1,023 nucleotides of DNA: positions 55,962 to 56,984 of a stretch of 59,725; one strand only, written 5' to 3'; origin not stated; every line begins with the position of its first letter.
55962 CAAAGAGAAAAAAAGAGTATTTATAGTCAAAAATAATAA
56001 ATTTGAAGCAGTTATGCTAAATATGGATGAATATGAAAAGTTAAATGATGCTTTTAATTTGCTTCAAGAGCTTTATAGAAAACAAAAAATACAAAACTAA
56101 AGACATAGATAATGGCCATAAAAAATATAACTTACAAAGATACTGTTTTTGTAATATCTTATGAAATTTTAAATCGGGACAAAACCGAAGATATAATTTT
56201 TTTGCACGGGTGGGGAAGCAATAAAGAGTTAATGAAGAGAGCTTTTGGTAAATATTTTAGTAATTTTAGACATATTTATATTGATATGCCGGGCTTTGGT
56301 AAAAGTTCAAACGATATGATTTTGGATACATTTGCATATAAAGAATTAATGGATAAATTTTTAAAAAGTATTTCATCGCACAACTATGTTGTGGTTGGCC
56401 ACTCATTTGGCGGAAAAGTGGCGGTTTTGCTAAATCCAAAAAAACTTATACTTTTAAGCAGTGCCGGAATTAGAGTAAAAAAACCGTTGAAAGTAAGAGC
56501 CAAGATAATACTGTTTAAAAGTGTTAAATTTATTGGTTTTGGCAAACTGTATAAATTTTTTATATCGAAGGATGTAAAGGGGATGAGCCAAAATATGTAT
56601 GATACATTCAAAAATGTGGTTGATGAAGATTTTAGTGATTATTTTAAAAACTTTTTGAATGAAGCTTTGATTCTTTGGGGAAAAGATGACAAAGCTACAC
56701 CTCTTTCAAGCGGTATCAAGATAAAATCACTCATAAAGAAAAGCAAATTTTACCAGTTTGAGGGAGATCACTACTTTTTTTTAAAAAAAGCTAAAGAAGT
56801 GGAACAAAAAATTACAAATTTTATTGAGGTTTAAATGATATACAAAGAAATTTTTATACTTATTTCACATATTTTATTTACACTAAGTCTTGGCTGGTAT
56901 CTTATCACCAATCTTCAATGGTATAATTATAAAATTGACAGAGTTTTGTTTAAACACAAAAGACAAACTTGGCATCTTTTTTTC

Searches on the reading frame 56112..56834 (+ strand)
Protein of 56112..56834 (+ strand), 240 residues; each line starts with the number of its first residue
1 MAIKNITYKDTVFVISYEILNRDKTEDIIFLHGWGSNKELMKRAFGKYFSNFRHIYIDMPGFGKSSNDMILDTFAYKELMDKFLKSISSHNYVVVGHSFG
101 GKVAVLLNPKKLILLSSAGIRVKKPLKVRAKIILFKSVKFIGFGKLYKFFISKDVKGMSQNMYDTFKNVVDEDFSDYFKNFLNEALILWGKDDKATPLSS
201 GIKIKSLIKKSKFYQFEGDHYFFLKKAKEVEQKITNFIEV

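Call 26: search_protein_families(library=pfam, proteins=[window:56112-56834:+], max_evalue=0.001)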
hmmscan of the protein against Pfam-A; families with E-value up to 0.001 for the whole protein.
window:56112-56834:+ (240 aa): 3 families
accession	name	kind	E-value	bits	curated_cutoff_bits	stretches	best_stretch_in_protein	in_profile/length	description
PF00561.26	Abhydrolase_1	-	5.8e-15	56.1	25.8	1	28-106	3-85/245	alpha/beta hydrolase fold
PF12697.13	Abhydrolase_6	-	7.5e-10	40.3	26.3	1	28-121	1-94/217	Alpha/beta hydrolase family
PF12146.15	Hydrolase_4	-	0.00058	19.7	27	0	28-127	7-118/239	Serine aminopeptidase, S33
